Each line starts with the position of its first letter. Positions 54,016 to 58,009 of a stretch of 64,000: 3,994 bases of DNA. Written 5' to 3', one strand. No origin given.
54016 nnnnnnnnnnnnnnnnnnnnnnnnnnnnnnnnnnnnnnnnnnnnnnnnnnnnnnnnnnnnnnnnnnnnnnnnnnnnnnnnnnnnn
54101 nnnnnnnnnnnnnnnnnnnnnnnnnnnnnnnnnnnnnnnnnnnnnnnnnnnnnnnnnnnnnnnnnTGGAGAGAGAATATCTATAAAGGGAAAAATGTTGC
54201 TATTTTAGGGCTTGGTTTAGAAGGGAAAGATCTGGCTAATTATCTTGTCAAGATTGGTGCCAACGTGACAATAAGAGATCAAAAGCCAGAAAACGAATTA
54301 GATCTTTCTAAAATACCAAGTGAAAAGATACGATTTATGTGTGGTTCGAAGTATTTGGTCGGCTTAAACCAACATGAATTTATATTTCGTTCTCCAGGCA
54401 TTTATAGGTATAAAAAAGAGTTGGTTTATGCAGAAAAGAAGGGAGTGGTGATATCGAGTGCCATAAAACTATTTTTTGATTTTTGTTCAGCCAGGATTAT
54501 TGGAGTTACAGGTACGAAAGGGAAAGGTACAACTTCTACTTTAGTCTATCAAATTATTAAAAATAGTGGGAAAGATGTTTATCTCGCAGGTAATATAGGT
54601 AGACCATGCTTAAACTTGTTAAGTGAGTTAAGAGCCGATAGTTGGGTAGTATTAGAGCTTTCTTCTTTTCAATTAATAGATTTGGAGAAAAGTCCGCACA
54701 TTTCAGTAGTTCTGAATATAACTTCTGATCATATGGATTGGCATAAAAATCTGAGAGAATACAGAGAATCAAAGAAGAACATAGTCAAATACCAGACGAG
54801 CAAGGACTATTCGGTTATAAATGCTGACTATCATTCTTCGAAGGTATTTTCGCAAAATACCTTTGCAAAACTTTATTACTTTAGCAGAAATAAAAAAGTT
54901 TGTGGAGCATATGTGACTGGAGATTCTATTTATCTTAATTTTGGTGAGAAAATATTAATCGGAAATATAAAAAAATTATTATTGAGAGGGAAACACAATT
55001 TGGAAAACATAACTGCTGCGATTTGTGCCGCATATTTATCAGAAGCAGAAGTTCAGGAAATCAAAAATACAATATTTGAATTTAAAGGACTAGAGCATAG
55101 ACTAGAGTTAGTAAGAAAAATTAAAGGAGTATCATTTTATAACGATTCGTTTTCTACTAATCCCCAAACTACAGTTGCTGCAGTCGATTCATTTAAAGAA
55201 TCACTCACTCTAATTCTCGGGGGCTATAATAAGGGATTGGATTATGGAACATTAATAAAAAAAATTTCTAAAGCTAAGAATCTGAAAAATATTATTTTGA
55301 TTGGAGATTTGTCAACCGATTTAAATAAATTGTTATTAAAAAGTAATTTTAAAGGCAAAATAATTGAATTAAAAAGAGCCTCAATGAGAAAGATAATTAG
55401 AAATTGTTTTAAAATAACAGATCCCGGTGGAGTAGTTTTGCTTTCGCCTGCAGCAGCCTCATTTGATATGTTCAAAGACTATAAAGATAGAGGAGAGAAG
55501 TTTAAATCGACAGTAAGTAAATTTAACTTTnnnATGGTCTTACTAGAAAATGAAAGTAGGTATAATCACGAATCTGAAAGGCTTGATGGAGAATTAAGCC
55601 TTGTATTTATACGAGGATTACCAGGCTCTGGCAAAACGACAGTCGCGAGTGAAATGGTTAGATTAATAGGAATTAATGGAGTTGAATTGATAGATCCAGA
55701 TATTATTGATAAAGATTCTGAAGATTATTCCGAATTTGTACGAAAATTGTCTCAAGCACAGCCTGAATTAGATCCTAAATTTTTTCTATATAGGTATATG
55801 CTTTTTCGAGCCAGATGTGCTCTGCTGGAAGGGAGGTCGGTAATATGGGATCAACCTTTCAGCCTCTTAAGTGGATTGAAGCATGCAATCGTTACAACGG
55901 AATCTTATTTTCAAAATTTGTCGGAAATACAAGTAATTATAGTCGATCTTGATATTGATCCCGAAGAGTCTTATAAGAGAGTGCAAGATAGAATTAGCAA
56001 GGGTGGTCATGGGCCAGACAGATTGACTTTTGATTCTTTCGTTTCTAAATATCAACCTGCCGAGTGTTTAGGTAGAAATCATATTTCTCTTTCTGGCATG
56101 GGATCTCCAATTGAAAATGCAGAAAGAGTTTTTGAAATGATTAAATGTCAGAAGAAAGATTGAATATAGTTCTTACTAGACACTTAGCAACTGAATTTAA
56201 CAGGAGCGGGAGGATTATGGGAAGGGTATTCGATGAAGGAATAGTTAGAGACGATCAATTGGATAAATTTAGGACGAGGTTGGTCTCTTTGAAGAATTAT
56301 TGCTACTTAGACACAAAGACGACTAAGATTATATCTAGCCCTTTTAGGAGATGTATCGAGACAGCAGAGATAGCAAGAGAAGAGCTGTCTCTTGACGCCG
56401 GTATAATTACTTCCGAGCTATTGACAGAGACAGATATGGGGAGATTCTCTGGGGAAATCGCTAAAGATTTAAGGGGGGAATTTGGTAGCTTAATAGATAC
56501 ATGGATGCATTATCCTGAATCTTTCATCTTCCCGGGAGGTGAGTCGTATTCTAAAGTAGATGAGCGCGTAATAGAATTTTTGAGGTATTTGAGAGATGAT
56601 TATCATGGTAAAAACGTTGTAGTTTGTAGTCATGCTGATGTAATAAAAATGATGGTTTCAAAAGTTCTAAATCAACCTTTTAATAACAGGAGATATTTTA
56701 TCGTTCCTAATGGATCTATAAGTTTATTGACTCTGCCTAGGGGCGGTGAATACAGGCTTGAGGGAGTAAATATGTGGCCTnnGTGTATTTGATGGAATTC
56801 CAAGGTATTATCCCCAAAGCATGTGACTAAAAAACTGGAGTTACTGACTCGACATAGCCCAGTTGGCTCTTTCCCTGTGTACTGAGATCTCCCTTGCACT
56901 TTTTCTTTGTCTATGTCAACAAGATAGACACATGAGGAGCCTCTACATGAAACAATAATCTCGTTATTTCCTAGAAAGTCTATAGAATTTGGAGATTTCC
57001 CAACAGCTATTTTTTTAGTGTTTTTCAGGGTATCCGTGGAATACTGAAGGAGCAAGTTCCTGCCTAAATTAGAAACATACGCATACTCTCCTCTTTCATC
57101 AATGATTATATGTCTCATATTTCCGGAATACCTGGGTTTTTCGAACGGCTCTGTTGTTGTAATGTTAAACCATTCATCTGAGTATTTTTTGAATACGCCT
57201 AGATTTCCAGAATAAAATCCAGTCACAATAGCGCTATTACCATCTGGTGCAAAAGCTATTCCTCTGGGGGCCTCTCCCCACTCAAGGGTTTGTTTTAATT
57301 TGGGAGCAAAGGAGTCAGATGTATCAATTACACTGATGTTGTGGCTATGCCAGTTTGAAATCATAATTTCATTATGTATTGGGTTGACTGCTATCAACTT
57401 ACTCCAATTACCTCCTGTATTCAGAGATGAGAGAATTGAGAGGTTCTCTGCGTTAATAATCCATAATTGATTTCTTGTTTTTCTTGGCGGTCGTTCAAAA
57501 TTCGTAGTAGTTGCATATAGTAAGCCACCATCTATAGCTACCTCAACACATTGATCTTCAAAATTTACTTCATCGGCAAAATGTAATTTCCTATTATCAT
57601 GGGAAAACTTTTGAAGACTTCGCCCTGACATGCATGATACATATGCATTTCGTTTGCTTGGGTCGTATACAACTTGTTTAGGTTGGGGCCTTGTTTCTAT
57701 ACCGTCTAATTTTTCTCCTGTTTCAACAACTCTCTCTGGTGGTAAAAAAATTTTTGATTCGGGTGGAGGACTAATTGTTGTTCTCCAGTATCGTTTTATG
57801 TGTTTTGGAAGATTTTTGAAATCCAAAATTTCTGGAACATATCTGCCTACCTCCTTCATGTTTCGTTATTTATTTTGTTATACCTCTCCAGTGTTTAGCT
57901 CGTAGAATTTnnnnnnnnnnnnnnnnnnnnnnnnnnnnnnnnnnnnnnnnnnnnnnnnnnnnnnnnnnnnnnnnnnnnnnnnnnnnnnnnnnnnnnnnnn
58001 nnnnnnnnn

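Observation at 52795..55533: In-frame MurE-MurD fusion protein (912 aa)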

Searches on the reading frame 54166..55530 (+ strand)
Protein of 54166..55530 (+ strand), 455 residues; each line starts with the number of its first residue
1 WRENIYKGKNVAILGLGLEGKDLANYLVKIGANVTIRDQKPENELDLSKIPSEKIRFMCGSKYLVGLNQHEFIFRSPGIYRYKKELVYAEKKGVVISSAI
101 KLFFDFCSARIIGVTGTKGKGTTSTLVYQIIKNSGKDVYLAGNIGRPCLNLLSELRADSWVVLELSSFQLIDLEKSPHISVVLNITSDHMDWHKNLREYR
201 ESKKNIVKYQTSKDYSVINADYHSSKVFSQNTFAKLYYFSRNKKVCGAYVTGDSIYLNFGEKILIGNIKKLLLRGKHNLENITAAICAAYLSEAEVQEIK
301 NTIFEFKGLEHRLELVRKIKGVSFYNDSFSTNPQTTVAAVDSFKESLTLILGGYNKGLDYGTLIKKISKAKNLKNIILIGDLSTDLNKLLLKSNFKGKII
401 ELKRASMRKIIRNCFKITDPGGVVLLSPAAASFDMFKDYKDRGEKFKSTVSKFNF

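Call 4: search_protein_families(library=ncbifam, proteins=[window:54166-55530:+], max_evalue=0.001)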
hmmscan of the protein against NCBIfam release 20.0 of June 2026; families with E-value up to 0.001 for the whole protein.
window:54166-55530:+ (455 aa): 22 families
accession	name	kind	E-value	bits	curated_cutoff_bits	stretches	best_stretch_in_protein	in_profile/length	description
TIGR01087.1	murD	equivalog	8.7e-112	374.4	211.95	1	10-451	1-440/441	UDP-N-acetylmuramoyl-L-alanine--D-glutamate ligase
TIGR01082.1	murC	equivalog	3.1e-29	102.4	335.1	1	15-346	9-340/449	UDP-N-acetylmuramate--L-alanine ligase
NF001126.0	PRK00139.1-4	equivalog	1.4e-26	93.2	373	1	109-324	104-344/486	UDP-N-acetylmuramoyl-L-alanyl-D-glutamate--2,6-diaminopimelate ligase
TIGR01143.1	murF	subfamily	2.1e-25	89.5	288.6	1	107-345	72-320/418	UDP-N-acetylmuramoyl-tripeptide--D-alanyl-D-alanine ligase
TIGR01085.1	murE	subfamily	4.4e-24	85.2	257.3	1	89-321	63-331/472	UDP-N-acetylmuramyl-tripeptide synthetase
NF053647.1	pMurD2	equivalog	1.1e-23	83.8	550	1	10-244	2-237/405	pseudomurein biosynthesis peptide ligase pMurD2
NF053646.1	pMurD1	equivalog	7.7e-23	80.9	610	1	10-350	2-355/465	pseudomurein biosynthesis peptide ligase pMurD1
NF053645.1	pMurC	equivalog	1e-21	77.2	560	2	17-221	8-223/492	pseudomurein biosynthesis peptide ligase pMurC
NF001124.0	PRK00139.1-2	equivalog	2.9e-20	72.5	476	2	161-345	180-373/500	UDP-N-acetylmuramoyl-L-alanyl-D-glutamate--2,6-diaminopimelate ligase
NF008896.0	PRK11929.1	equivalog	1.7e-19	69.2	1023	2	109-228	112-253/965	bifunctional UDP-N-acetylmuramoyl-L-alanyl-D-glutamate--2,6-diaminopimelate ligase MurE/UDP-N-acetylmuramoyl-tripeptide--D-alanyl-D-alanine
NF053648.1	pMurE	equivalog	1.3e-17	63.7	600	2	176-345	189-350/464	pseudomurein biosynthesis peptide ligase pMurE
NF010628.0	PRK14022.1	equivalog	1.8e-14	53.3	536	1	179-352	203-374/483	UDP-N-acetylmuramoyl-L-alanyl-D-glutamate--L-lysine ligase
NF001123.0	PRK00139.1-1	equivalog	7.3e-14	51.3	586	2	162-319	179-347/493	UDP-N-acetylmuramoyl-L-alanyl-D-glutamate--2,6-diaminopimelate ligase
NF008041.0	PRK10773.1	equivalog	2e-13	49.9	551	1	108-345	99-350/453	UDP-N-acetylmuramoyl-tripeptide--D-alanyl-D-alanine ligase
TIGR01081.1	mpl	equivalog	5.8e-13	48.6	388.7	1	111-345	104-345/448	UDP-N-acetylmuramate:L-alanyl-gamma-D-glutamyl-meso-diaminopimelate ligase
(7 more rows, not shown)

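Call 19: search_solved_structures(query=window:54166-55530:+, max_evalue=1e-10, show_alignments=3)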
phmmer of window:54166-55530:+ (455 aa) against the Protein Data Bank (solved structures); distinct sequences matched with E-value up to 1e-10: 11.
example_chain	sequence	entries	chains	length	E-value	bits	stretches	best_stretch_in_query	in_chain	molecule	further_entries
3lk7_A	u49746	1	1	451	1.4e-72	248.2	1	6-450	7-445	UDP-N-acetylmuramoylalanine--D-glutamate ligase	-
7sir_A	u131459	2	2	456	9.3e-58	199.4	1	7-451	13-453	UDP-N-acetylmuramoylalanine--D-glutamate ligase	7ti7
7sy9_A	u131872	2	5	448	2.8e-48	168.2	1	13-451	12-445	UDP-N-acetylmuramoylalanine--D-glutamate ligase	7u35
8dp2_A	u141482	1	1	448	2.8e-48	168.2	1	13-451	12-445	UDP-N-acetylmuramoylalanine--D-glutamate ligase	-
2jff_A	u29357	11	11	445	7.1e-48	166.9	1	6-448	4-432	UDP-N-ACETYLMURAMOYLALANINE--D-GLUTAMATE LIGASE | UDP-N-ACETYLMURAMOYL-ALANINE-D-GLUTAMATE LIGASE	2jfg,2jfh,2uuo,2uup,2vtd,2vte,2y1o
5a5f_A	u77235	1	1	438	7.2e-48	166.8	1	6-448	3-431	UDP-N-ACETYLMURAMOYLALANINE--D-GLUTAMATE LIGASE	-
8v8w_A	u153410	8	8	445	7.2e-48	166.8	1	6-448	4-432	UDP-N-acetylmuramoylalanine--D-glutamate ligase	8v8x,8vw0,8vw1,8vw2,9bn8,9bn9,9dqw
2wjp_A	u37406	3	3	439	7.2e-48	166.8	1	6-448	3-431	UDP-N-ACETYLMURAMOYLALANINE--D-GLUTAMATE LIGASE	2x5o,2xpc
1e0d_A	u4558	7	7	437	7.5e-48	166.8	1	6-448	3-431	UDP-N-ACETYLMURAMOYLALANINE--D-GLUTAMATE LIGASE | UDP-N-ACETYLMURAMOYL-L-ALANINE:D-GLUTAMATE LIGASE | UDP-N-ACETYLMURAMOYL-L-ALANINE/:D-GLUTAMATE LIGASE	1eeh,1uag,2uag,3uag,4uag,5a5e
8v8y_A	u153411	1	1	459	7.8e-48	166.7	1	6-448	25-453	UDP-N-acetylmuramoylalanine--D-glutamate ligase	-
4buc_A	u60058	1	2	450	1.6e-47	165.7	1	11-449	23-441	UDP-N-ACETYLMURAMOYLALANINE--D-GLUTAMATE LIGASE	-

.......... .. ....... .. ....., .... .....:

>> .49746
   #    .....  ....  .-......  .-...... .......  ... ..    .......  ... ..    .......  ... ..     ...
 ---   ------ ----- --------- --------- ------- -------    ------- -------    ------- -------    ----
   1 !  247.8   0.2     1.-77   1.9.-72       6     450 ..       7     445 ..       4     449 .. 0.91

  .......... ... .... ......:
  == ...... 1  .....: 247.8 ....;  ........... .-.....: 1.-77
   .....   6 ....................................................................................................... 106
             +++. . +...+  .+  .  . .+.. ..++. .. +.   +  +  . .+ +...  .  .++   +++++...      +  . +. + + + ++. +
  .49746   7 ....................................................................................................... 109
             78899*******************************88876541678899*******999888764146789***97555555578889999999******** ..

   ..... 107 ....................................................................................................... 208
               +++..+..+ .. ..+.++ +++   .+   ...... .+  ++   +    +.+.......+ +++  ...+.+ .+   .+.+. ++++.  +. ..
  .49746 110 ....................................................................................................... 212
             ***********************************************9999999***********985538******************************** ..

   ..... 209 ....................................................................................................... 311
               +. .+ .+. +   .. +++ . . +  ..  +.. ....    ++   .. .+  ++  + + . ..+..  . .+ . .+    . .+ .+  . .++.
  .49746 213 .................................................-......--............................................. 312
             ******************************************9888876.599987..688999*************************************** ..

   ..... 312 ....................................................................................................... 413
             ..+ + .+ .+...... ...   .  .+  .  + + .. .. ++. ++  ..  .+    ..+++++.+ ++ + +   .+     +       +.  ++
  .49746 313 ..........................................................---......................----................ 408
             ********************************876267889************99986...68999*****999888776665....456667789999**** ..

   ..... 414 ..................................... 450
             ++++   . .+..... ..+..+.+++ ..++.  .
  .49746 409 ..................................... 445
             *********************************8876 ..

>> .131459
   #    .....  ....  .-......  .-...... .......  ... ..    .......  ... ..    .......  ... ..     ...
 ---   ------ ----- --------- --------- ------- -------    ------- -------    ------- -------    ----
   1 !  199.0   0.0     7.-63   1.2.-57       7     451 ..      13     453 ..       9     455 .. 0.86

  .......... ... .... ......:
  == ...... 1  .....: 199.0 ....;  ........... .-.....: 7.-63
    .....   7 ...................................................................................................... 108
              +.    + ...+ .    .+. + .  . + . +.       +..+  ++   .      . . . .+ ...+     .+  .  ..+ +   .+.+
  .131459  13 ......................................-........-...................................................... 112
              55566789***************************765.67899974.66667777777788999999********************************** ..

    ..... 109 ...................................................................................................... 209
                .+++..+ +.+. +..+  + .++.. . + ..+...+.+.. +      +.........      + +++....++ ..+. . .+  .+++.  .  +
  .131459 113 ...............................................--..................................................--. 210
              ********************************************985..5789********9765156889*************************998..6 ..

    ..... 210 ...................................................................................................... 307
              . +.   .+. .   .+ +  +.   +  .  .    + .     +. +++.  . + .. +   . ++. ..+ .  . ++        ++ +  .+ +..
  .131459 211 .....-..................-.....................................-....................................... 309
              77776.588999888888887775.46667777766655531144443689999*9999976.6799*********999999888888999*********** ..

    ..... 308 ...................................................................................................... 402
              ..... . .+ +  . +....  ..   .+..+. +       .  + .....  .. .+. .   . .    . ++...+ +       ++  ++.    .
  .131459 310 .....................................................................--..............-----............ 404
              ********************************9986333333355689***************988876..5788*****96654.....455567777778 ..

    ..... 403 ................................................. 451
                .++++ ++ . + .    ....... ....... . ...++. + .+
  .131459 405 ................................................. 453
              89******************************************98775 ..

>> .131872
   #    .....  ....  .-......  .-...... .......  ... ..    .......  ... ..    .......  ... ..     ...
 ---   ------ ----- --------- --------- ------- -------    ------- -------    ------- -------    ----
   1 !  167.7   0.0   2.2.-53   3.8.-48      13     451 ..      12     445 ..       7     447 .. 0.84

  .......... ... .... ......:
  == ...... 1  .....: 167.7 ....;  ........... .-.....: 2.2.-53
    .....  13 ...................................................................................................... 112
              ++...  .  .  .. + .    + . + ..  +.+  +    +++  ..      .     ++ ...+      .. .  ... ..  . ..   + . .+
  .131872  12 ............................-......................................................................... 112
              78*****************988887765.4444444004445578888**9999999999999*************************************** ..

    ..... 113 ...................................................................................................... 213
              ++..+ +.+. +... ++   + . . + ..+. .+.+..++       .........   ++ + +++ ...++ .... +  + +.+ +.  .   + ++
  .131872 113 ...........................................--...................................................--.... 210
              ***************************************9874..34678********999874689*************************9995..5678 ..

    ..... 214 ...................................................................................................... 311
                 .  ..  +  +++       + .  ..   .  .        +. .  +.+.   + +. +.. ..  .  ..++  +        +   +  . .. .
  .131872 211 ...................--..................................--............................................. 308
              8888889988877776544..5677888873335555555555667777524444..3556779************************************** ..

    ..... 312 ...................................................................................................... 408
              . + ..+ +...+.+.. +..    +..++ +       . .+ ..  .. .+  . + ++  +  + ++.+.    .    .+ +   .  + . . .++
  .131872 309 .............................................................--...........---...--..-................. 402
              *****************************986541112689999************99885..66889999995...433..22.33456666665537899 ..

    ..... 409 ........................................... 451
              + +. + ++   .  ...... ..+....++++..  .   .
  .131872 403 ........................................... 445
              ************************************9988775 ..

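Call 28: find_homologous_proteins(query=window:54166-55530:+, max_evalue=1e-10)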
Query window:54166-55530:+ (455 aa): 8000 proteins with E <= 1e-10 among 8000 candidates; the best 120 are listed.
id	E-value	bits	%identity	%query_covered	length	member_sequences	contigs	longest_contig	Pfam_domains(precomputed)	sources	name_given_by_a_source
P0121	1.5e-171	589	59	98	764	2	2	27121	PF08245.19,PF01565.29,PF02873.22,PF21799.3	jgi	-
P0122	8.5e-171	587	59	98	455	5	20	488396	PF02875.27,PF08245.19,PF21799.3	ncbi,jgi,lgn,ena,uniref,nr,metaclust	ncbi:UDP-N-acetylmuramoylalanine--D-glutamate ligase [Candidatus Woesebacteria bacterium RIFCSPHIGHO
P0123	1.6e-169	583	59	99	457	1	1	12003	PF02875.27,PF08245.19,PF21799.3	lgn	-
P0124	6.6e-169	581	59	99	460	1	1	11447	PF02875.27,PF08245.19,PF21799.3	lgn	-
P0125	6.0e-168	577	59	97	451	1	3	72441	PF02875.27,PF08245.19,PF21799.3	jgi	jgi:UDP-N-acetylmuramoylalanine--D-glutamate ligase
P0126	6.7e-168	577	59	98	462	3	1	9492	PF02875.27,PF08245.19,PF21799.3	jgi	-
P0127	8.1e-168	577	60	98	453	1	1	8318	PF02875.27,PF08245.19,PF21799.3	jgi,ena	-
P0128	7.1e-167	574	58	98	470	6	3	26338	PF02875.27,PF08245.19,PF21799.3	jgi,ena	-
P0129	8.3e-167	574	60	97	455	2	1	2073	PF02875.27,PF08245.19,PF21799.3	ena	-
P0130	1.9e-166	572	59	98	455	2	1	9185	PF02875.27,PF08245.19,PF21799.3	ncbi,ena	-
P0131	2.6e-166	572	58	98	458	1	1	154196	PF02875.27,PF08245.19,PF21799.3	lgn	-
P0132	6.8e-166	571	59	98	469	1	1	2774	PF02875.27,PF08245.19,PF21799.3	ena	-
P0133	8.4e-166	570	58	98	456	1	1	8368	PF02875.27,PF08245.19,PF21799.3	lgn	-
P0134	1.1e-165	570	58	98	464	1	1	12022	PF02875.27,PF08245.19,PF21799.3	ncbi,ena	-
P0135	1.4e-165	570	57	99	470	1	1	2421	PF02875.27,PF08245.19,PF21799.3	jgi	jgi:UDP-N-acetylmuramoylalanine--D-glutamate ligase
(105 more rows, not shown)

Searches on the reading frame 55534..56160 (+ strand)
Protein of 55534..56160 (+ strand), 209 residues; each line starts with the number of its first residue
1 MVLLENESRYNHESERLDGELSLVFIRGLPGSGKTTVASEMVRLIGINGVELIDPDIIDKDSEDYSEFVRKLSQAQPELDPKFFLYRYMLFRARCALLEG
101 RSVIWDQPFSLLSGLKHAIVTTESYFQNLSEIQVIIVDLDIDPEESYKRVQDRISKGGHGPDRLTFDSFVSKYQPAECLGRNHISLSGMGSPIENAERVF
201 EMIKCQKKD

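Call 5: search_protein_families(library=pfam, proteins=[window:55534-56160:+], max_evalue=0.001)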
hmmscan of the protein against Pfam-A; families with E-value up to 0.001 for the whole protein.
window:55534-56160:+ (209 aa): 3 families
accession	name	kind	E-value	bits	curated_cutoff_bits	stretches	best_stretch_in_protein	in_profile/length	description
PF13671.12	AAA_33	-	4.1e-11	43.8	27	1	23-174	1-141/143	AAA domain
PF13238.12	AAA_18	-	2.6e-06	28.3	29.4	1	24-153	1-111/128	AAA domain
PF06414.18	Zeta_toxin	-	0.00098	19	22.3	0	23-165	18-154/199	Zeta toxin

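Call 18: search_protein_families(library=ncbifam, proteins=[window:55534-56160:+], max_evalue=0.001)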
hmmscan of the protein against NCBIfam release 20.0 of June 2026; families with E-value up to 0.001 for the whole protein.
window:55534-56160:+ (209 aa): 1 family
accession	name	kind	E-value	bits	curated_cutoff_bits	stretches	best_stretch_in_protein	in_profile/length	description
TIGR00235.1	udk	equivalog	0.00036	20.2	220.3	0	23-70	8-55/207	uridine kinase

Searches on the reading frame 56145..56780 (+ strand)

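Call 5: search_protein_families(library=pfam, proteins=[window:56145-56780:+], max_evalue=0.001)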
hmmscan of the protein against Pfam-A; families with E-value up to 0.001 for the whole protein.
window:56145-56780:+ (212 aa): 1 family
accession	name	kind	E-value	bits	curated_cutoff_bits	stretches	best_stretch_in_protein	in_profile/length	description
PF00300.27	His_Phos_1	-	1.8e-32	113.1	21.7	1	8-201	1-185/194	Histidine phosphatase superfamily (branch 1)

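Call 18: search_protein_families(library=ncbifam, proteins=[window:56145-56780:+], max_evalue=0.001)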
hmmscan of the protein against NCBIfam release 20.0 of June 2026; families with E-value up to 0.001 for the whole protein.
window:56145-56780:+ (212 aa): 9 families
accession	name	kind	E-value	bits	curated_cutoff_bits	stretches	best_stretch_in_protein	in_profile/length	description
TIGR03162.1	ribazole_cobC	equivalog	1.3e-25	89.9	162.9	1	9-195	2-176/176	alpha-ribazole phosphatase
NF005567.0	PRK07238.1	equivalog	1.6e-22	80.4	326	1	7-193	179-356/378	bifunctional RNase H/acid phosphatase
NF045917.1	PhserinePhPspA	equivalog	2.1e-22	79.8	350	1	7-197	3-184/211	phosphoserine phosphatase PspA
TIGR03848.1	MSMEG_4193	subfamily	1.5e-18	67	203.85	1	8-193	2-182/204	MSMEG_4193 family putative phosphomutase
NF009994.0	PRK13463.1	equivalog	5.8e-17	62.1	277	1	8-173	5-161/203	phosphoserine phosphatase 1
NF009993.0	PRK13462.1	equivalog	4.7e-13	49.3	226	1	6-195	6-179/203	acid phosphatase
NF038349.1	dPGM_arch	equivalog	4.7e-11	42.9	225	1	9-196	2-170/194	2,3-diphosphoglycerate-dependent phosphoglycerate mutase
NF011580.0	PRK15004.1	equivalog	4.8e-11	43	250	1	58-196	46-182/203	adenosylcobalamin/alpha-ribazole phosphatase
NF002901.0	PRK03482.1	equivalog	2.7e-09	37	261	1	6-194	2-181/215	2,3-diphosphoglycerate-dependent phosphoglycerate mutase GpmB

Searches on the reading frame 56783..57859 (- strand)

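Call 5: search_protein_families(library=pfam, proteins=[window:56783-57859:-], max_evalue=0.001)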
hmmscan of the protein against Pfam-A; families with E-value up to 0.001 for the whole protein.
window:56783-57859:- (359 aa): 3 families
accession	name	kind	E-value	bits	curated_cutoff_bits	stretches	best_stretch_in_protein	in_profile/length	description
PF10282.15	Lactonase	-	7.2e-10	39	21.7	1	189-320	184-324/344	Lactonase, 7-bladed beta-propeller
PF25174.1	Beta-prop_THOC3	-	4.2e-06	26.4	305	0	252-357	53-157/272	THOC3 beta-propeller domain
PF23414.1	Beta-prop_EML_2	-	1.8e-05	24.7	90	0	67-185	8-115/266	Echinoderm microtubule-associated protein second beta-propeller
